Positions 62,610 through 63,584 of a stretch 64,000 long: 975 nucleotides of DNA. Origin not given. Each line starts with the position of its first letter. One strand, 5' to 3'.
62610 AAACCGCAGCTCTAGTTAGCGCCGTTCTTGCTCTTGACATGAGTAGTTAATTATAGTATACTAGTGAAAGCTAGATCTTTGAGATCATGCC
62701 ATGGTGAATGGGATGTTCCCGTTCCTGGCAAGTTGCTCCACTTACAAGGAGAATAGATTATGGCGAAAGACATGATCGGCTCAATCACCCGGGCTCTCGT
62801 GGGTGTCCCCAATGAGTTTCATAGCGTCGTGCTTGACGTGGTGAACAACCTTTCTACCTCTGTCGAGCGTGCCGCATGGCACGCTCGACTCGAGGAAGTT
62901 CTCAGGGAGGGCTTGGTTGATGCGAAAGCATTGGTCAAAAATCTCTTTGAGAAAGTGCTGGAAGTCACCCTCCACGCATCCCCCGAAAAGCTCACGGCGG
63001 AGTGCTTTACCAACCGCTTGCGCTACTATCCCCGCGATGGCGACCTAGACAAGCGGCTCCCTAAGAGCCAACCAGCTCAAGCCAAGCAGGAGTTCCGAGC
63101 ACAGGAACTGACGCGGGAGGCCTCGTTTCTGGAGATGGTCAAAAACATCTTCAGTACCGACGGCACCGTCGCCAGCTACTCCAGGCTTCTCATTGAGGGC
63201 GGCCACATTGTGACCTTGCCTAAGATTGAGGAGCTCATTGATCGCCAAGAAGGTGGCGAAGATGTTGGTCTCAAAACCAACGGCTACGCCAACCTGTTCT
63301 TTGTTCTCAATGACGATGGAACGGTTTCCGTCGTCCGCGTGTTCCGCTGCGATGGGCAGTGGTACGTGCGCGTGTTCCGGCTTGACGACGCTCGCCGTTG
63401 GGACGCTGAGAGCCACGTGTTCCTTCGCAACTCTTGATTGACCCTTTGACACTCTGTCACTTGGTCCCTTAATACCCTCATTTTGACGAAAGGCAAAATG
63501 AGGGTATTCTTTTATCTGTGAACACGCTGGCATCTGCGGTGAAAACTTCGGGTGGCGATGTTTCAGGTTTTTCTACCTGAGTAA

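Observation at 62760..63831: Diversity-generating retroelement signature: VR/TR pair with adenine-specific mismatches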

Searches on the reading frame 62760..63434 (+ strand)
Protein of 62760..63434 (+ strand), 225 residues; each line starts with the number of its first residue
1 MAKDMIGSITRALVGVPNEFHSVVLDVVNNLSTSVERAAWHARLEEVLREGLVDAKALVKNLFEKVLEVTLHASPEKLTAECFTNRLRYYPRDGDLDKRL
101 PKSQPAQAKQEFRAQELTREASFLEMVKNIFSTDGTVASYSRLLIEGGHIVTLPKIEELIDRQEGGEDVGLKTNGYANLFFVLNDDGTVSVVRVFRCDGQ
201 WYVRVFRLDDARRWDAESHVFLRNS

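Call 7: find_encoding_contigs(protein=window:62760-63434:+, flank=10000, max_places=6)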
Protein seq(225 aa) (225 aa): no gene with exactly this product is on record in the collection.

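Call 9: find_related_loci(query=window:62760-63434:+, collection=genome_contigs, flank=10000)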
Query window:62760-63434:+ (225 aa) in genome_contigs; peptide patterns used: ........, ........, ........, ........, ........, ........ (x = any residue, [..] = any of these).
424 stretches matched a pattern; 1 encode a relative of the query (tblastn E <= 1e-3); 1 distinct loci.
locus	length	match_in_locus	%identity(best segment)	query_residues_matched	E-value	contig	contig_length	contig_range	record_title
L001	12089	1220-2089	47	77-225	7e-36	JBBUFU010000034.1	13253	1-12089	MAG: Patescibacteria group bacterium isolate H43-bin025_1 H43_bin025_1_000000000034, whole genome shotgun sequence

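Call 13: find_homologous_proteins(query=window:62760-63434:+)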
Query window:62760-63434:+ (225 aa): 4 proteins with E <= 0.001 among 414 candidates.
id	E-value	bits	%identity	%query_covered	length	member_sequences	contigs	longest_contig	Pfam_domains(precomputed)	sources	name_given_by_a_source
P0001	9.6e-142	488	100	98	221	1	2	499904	-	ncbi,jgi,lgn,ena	-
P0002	4.1e-81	290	62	100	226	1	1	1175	-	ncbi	-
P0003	2.5e-68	248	72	76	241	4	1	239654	-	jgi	-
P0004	5.9e-8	51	53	28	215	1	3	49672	-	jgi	jgi:hypothetical protein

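Call 14: search_protein_families(library=pfam, proteins=[window:62760-63434:+, L001:995-1693:+, L001:2130-2465:-, L001:2516-3514:+], max_evalue=1)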
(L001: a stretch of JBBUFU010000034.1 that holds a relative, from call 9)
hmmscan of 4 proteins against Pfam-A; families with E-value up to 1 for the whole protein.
window:62760-63434:+ (225 aa): 1 family
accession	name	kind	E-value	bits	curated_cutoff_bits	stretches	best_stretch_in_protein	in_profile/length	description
PF01320.23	Colicin_Pyocin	-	0.17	12.4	21.2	0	120-167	10-58/82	Colicin immunity protein / pyocin immunity protein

L001:995-1693:+ (233 aa): 0 families

L001:2130-2465:- (111 aa): 1 family
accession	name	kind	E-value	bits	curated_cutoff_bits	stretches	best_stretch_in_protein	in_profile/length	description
PF22296.2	bAvd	-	2e-06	28.7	40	1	16-105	18-106/107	bAvd-like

L001:2516-3514:+ (333 aa): 2 families
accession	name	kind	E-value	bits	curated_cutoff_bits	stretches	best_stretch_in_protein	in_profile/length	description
PF00078.32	RVT_1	-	7.7e-29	101.3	29.6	1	74-279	9-203/205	Reverse transcriptase (RNA-dependent DNA polymerase)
PF01824.24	MatK_N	-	0.013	15.6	31.4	1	203-278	253-331/331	MatK/TrnK N-terminal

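Call 15: find_encoding_contigs(protein=P0001, flank=10000, max_places=4)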
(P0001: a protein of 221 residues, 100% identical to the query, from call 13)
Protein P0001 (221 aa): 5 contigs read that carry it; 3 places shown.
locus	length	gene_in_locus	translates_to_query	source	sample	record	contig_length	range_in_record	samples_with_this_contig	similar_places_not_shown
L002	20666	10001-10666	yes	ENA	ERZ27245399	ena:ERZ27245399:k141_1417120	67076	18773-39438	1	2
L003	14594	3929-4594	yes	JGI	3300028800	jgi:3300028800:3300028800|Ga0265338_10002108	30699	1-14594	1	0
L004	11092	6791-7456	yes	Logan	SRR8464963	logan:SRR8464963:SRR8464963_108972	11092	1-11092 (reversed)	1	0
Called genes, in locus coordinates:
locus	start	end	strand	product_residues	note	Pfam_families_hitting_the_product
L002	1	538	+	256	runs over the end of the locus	PF03372:Exo_endo_phos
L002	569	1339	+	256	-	PF13739:PdaC, PF11738:DUF3298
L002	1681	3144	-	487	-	PF01743:PolyA_pol, PF12627:PolyA_pol_RNAbd, PF01966:HD, PF13735:tRNA_NucTran2_2 (weak)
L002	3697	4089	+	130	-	PF02021:UPF0102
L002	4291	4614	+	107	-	PF12647:RNHCP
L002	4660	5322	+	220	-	-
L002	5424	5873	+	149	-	PF00293:NUDIX, PF14815:NUDIX_4 (faint)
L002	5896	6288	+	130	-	-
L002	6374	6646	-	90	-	PF00216:Bac_DNA_binding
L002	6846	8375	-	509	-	PF12072:RNase_Y_N, PF00013:KH_1, PF01966:HD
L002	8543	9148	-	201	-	PF00574:CLP_protease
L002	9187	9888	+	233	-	PF04452:Methyltrans_RNA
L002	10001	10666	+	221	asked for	-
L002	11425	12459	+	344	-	PF00078:RVT_1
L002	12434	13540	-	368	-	PF05697:Trigger_N, PF05698:Trigger_C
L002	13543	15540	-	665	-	PF03030:H_PPase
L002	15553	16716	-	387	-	PF08529:NusA_N, PF00575:S1, PF13184:KH_NusA_1st, PF26594:KH_NusA_2nd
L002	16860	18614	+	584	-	PF05157:MshEN, PF00437:T2SSE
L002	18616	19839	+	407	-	PF00482:T2SSF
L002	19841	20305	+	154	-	-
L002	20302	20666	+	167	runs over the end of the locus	-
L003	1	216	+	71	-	?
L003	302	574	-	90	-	PF00216:Bac_DNA_binding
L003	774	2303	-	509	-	PF12072:RNase_Y_N, PF00013:KH_1, PF01966:HD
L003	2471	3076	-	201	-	PF00574:CLP_protease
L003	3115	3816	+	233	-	PF04452:Methyltrans_RNA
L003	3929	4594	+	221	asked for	-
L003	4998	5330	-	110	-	-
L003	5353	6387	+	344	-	PF00078:RVT_1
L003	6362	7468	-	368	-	PF05697:Trigger_N, PF05698:Trigger_C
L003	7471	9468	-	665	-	PF03030:H_PPase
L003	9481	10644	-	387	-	PF08529:NusA_N, PF00575:S1, PF13184:KH_NusA_1st, PF26594:KH_NusA_2nd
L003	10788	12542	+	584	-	PF05157:MshEN, PF00437:T2SSE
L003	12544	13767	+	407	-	PF00482:T2SSF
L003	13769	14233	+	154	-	-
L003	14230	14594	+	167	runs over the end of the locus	-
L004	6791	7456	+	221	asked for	-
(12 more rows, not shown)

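Call 25: search_protein_representatives(protein=window:62760-63434:+)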
Query: 225 residues. Proteins with E-value up to 0.001 (for the whole library): 477; up to 1e-10: 170; up to 1e-30: 21. The best 150 are listed.
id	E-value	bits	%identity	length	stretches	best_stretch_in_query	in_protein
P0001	3.1e-142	487.9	100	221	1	5-225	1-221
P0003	8.0e-69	248.0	72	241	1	56-225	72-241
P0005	3.6e-47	177.2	58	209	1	68-225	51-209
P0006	4.8e-45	170.3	50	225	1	47-224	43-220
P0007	1.9e-38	148.7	45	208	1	45-223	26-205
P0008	2.4e-38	148.4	43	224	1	25-224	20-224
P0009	4.8e-38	147.4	49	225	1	60-224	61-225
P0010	6.6e-36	140.4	48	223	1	59-224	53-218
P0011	2.1e-35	138.8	42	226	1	55-222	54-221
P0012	8.9e-35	136.7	45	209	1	52-224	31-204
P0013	1.7e-34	135.8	48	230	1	65-224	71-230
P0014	2.4e-34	135.3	43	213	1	49-224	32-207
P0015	2.5e-34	135.3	44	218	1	60-224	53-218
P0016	4.9e-33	131.0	41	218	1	46-224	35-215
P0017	6.4e-33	130.7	42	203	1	49-224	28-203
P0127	6.6e-13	65.3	33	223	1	61-224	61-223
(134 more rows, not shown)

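Call 28: find_homologous_proteins(query=A1, max_evalue=0.00001)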
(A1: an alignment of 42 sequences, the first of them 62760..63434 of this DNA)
Query A1 (42 sequences) (225 aa, profile of the alignment): 13 proteins with E <= 0.00001 among 3820 candidates.
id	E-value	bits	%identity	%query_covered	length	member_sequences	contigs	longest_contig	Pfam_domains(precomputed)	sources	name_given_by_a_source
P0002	9.1e-86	305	62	100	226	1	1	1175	-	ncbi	-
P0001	1.6e-81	291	100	98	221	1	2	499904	-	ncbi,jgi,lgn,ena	-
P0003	6.3e-78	279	72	76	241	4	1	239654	-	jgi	-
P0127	6.3e-56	208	32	71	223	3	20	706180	-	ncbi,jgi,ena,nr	ncbi:hypothetical protein A2757_00175 [Candidatus Giovannonibacteria bacterium RIFCSPHIGHO2_01_FULL_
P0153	1.9e-55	206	40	65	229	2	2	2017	-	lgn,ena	-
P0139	1.4e-54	203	33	65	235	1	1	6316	-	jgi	jgi:hypothetical protein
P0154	2.8e-54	202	32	65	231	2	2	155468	-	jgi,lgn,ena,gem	-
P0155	1.8e-53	200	36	65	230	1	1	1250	-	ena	-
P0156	9.0e-53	197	34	65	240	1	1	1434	-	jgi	jgi:hypothetical protein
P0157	3.0e-52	195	32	65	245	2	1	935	-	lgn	-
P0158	3.8e-52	195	37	65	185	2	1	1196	-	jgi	jgi:hypothetical protein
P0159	7.6e-52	194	34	65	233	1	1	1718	-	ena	-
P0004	4.8e-6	44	53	28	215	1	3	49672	-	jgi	jgi:hypothetical protein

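Call 32: search_solved_structures(query=A1, max_evalue=10, show_alignments=2)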
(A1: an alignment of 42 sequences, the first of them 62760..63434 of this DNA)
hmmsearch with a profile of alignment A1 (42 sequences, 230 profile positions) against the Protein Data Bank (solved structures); distinct sequences matched with E-value up to 10: 5.
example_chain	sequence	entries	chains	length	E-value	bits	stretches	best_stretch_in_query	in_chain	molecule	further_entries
9bds_A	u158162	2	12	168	0.053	16.3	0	176-217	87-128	Transcription attenuation protein MtrB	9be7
9be8_A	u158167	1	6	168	0.054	16.2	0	176-217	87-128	Transcription attenuation protein MtrB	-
9dt9_A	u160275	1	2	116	1.6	11.5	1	7-68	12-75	231_C2_TrkA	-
9nzg_A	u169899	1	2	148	4.6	9.9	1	17-81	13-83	De novo designed protein, EPIC Q51N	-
9nze_A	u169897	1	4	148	4.9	9.8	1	16-81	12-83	De novo designed protein, EPIC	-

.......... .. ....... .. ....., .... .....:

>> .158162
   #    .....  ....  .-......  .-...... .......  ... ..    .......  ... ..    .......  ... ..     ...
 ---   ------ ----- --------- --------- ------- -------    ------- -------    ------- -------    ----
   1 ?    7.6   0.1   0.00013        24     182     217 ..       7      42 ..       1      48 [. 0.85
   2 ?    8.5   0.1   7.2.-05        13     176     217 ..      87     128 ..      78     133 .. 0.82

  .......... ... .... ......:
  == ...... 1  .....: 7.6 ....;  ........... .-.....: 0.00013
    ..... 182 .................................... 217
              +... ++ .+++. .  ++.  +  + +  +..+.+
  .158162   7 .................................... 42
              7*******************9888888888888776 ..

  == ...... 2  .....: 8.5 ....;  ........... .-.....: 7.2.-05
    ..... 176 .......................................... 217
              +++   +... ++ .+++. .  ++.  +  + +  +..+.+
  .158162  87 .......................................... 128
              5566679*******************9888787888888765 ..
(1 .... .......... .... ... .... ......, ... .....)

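Call 33: search_protein_families(library=ncbifam, proteins=[window:62760-63434:+, L002:11425-12456:+, L003:4998-5330:-], max_evalue=0.1)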
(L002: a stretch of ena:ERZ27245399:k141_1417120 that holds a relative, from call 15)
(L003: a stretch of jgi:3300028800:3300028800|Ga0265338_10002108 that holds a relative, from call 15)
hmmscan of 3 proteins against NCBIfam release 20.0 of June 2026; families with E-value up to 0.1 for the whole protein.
window:62760-63434:+ (225 aa): 1 family
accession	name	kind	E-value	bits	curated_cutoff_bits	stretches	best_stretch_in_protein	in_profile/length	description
NF010549.0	PRK13942.1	equivalog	0.03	13.8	282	1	138-189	93-139/215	protein-L-isoaspartate O-methyltransferase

L002:11425-12456:+ (344 aa): 8 families
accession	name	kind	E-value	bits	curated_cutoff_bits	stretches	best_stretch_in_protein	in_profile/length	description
TIGR04416.1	group_II_RT_mat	equivalog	3.5e-43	148.1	300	1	42-337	22-314/353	group II intron reverse transcriptase/maturase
NF041747.1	Drt3a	equivalog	1.6e-19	70.6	200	1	145-279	109-243/412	antiviral reverse transcriptase Drt3a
NF038233.2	retron_St85_RT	exception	7.1e-17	61.6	235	1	145-305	87-248/289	retron St85 family RNA-directed DNA polymerase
NF041746.1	Drt2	equivalog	1.6e-14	53.9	390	1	194-277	219-302/416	antiviral reverse transcriptase Drt2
TIGR04499.1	abortive_AbiA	subfamily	6.8e-08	31.7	250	1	131-255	130-266/615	AbiA family abortive infection protein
NF041749.1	Drt4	equivalog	9.9e-07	28.1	450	1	195-280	191-273/489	antiviral reverse transcriptase Drt4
NF041750.1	Drt5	equivalog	2.4e-06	26.8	550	1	128-273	108-250/484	antiviral reverse transcriptase Drt5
NF042941.1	Retron_TIR_antiphage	equivalog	5.5e-06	25.4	600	1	141-254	86-197/464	TIR domain-containing anti-phage reverse transcriptase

L003:4998-5330:- (110 aa): 1 family
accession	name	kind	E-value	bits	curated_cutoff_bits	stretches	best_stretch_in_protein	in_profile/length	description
NF033474.1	DivGenRetAVD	equivalog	1.4e-06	28.6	80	1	4-99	10-103/104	diversity-generating retroelement protein Avd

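Call 34: predict_structure(alignment_id=A1)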
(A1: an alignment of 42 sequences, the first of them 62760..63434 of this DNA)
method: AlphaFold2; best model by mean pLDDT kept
length: 225 residues; sequences in the alignment: 42
mean_pLDDT: 92.1   pTM: 0.75
mean pLDDT of the five models: 92.1, 91.8, 91.3, 91.2, 89.2
residues with pLDDT >= 90: 164; 70-90: 47; 50-70: 9; < 50: 5
segments of 3 or more residues with pLDDT < 50: 54-58
pLDDT, mean of each block of 10 residues (from residue 1): 70 86 87 86 83 53 96 98 97 98 98 98 97 96 98 99 98 97 98 98 98 97 89
secondary structure, 60 per line:
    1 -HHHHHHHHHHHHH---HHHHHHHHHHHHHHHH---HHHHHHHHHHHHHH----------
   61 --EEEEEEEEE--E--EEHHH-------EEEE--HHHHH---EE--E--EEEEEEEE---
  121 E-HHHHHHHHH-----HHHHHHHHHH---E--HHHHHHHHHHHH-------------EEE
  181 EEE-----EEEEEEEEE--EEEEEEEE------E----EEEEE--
elements in order: H2-14 H18-33 H37-50 E63-71 E89-92 H95-99 E110-117 H123-131 H137-146 H153-164 E178-183 E189-197 E200-207 E219-223

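Call 49: fold_search(model_id=the predicted structure, library=pdb)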
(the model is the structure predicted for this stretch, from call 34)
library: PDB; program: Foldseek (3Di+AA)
matches with E <= 10: 366; with E <= 0.001: 0
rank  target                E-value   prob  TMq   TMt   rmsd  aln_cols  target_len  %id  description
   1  3nja_A                1.0e+00  0.04  0.11  0.20  20.8        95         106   18  The crystal structure of the PAS domain of a GGDEF family protein from Chromobacterium violaceum ATCC 12472. (released 2010-08-18)
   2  3nja_B                1.3e+00  0.03  0.11  0.20  20.4        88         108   18  The crystal structure of the PAS domain of a GGDEF family protein from Chromobacterium violaceum ATCC 12472. (released 2010-08-18)
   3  2o4x_B                1.3e+00  0.02  0.11  0.17  11.1        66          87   15  Crystal structure of human P100 tudor domain (released 2007-02-13)
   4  2hqe_B                1.4e+00  0.02  0.11  0.17  11.1        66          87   14  Crystal structure of human P100 Tudor domain: Large fragment (released 2007-07-03)
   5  2yj4_B                1.5e+00  0.03  0.12  0.11  14.6        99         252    8  Conformational changes in the catalytic domain of the CPx-ATPase CopB- B upon nucleotide binding (released 2012-05-30)
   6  5n77_C                1.7e+00  0.06  0.12  0.11   6.4        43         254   23  Crystal structure of the cytosolic domain of the CorA magnesium channel from Escherichia coli in complex with magnesiu (released 2017-07-12)
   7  9n81_C                1.7e+00  0.04  0.15  0.14  14.1       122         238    7  A gap-filling complex with Pol mu engaged in the NHEJ Pathway (released 2025-04-23)
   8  9bui_I                1.8e+00  0.03  0.11  0.10  15.0       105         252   10  M1A Midnolin-Proteasome (with Ubl) (released 2025-06-11)
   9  5n77_E                1.9e+00  0.06  0.12  0.11   6.4        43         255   23  Crystal structure of the cytosolic domain of the CorA magnesium channel from Escherichia coli in complex with magnesiu (released 2017-07-12)
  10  5n77_A                1.9e+00  0.06  0.12  0.11   6.4        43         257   23  Crystal structure of the cytosolic domain of the CorA magnesium channel from Escherichia coli in complex with magnesiu (released 2017-07-12)
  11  4w73_B                1.9e+00  0.01  0.10  0.11  14.9       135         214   12  Crystal Structure of Full-Length Split GFP Mutant E115C/T118H Disulfide Dimer P 21 21 21 (released 2015-02-18)
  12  1lt0                  2.0e+00  0.07  0.16  0.27   5.3        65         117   17  Crystal structure of the CN-bound BjFixL heme domain (released 2002-11-20)
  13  7vnh_A                2.0e+00  0.02  0.12  0.20  10.3       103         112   11  drosophlia AHR PAS-B domain bound by the antagonist alpha-naphthoflavone (released 2022-04-13)
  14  4ory_H                2.1e+00  0.14  0.13  0.18   1.5        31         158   16  Three-dimensional structure of the C65A-K59A double mutant of Human lipocalin-type Prostaglandin D Synthase holo, seco (released 2014-08-06)
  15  1dp6                  2.1e+00  0.07  0.16  0.27   4.9        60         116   17  OXYGEN-BINDING COMPLEX OF FIXL HEME DOMAIN (released 2000-12-23)
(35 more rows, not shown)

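Call 52: search_protein_families(library=pfam, alignment_id=A1, max_evalue=1)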
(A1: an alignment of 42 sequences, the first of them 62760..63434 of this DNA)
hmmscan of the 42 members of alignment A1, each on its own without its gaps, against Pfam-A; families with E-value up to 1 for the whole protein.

A. member 1, window:62760-63434:+ (225 aa): 1 family
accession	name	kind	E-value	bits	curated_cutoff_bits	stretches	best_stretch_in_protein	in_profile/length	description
PF01320.23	Colicin_Pyocin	-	0.17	12.4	21.2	0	120-167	10-58/82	Colicin immunity protein / pyocin immunity protein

B. families by the number of members that match (of 42 scanned): 26 families (the first 25 are shown)
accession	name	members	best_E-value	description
PF12913.13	SH3_6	2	0.024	SH3 domain (SH3b1 type)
PF09147.15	CarA_N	1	0.021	Carbapenam-3-carboxylate synthase, N-terminal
PF05778.17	Apo-CIII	1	0.028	Apolipoprotein CIII (Apo-CIII)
PF03752.18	ALF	1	0.054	Short repeats of unknown function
PF16321.10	Ribosom_S30AE_C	1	0.057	Sigma 54 modulation/S30EA ribosomal protein C terminus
PF11845.13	Tll0287-like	1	0.063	Tll0287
PF20743.2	DUF5580_C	1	0.064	Family of unknown function (DUF5580) C-terminal domain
PF21364.3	EGF_FBN_1st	1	0.066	Fibrillin, first EGF domain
PF03645.18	Tctex-1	1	0.079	Tctex-1 family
PF15057.12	DUF4537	1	0.089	Domain of unknown function (DUF4537)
PF24945.1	DUF7759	1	0.091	Domain of unknown function (DUF7759)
PF09277.16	Erythro-docking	1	0.097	Erythronolide synthase, docking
PF15016.13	C5orf34_C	1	0.11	C5orf34 C-terminal domain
PF18942.5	DUF5689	1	0.12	Family of unknown function (DUF5689)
PF16878.10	SIX1_SD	1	0.13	Transcriptional regulator, SIX1, N-terminal SD domain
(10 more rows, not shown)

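Call 56: find_encoding_contigs(protein=P0003, flank=4000, max_places=2)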
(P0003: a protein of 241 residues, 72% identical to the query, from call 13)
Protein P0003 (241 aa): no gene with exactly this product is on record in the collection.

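Call 57: find_encoding_contigs(protein=P0127, flank=4000, max_places=3)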
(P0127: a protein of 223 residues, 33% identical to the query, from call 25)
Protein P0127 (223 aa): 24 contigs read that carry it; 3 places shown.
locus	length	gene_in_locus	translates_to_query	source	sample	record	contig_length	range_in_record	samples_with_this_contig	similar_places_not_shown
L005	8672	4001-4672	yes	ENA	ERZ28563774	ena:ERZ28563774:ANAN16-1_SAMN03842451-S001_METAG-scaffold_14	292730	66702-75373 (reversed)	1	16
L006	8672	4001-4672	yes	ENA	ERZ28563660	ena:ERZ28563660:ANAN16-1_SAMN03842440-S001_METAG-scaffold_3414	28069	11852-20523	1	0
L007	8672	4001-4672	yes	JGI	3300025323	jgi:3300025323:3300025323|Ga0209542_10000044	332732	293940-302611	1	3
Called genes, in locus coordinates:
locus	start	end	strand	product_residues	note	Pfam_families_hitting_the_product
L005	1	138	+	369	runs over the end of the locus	PF03222:Trp_Tyr_perm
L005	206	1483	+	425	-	PF27218:MJ0043_C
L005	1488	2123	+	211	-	PF07690:MFS_1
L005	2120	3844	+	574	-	PF14716:HHH_8, PF00633:HHH (faint), PF14520:HHH_5 (weak), PF14791:DNA_pol_B_thumb, PF02811:PHP (weak)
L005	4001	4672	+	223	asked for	-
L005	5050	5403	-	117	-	PF22296:bAvd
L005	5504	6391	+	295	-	PF00078:RVT_1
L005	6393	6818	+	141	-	PF00293:NUDIX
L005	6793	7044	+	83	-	PF01035:DNA_binding_1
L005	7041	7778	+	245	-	PF02535:Zip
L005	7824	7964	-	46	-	-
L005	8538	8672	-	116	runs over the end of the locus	PF00453:Ribosomal_L20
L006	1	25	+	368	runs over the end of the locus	-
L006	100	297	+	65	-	-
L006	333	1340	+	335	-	PF27218:MJ0043_C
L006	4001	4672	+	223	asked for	-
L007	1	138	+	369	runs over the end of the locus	PF03222:Trp_Tyr_perm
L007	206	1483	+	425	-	PF27218:MJ0043_C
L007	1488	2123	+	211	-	PF07690:MFS_1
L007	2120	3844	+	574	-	PF14716:HHH_8, PF00633:HHH (faint), PF14520:HHH_5 (weak), PF14791:DNA_pol_B_thumb, PF02811:PHP (weak)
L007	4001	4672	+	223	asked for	-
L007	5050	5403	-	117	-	PF22296:bAvd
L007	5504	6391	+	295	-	PF00078:RVT_1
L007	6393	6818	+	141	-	PF00293:NUDIX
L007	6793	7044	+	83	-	PF01035:DNA_binding_1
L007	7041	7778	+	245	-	PF02535:Zip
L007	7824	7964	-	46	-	-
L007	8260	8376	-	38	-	-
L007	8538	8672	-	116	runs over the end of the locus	PF00453:Ribosomal_L20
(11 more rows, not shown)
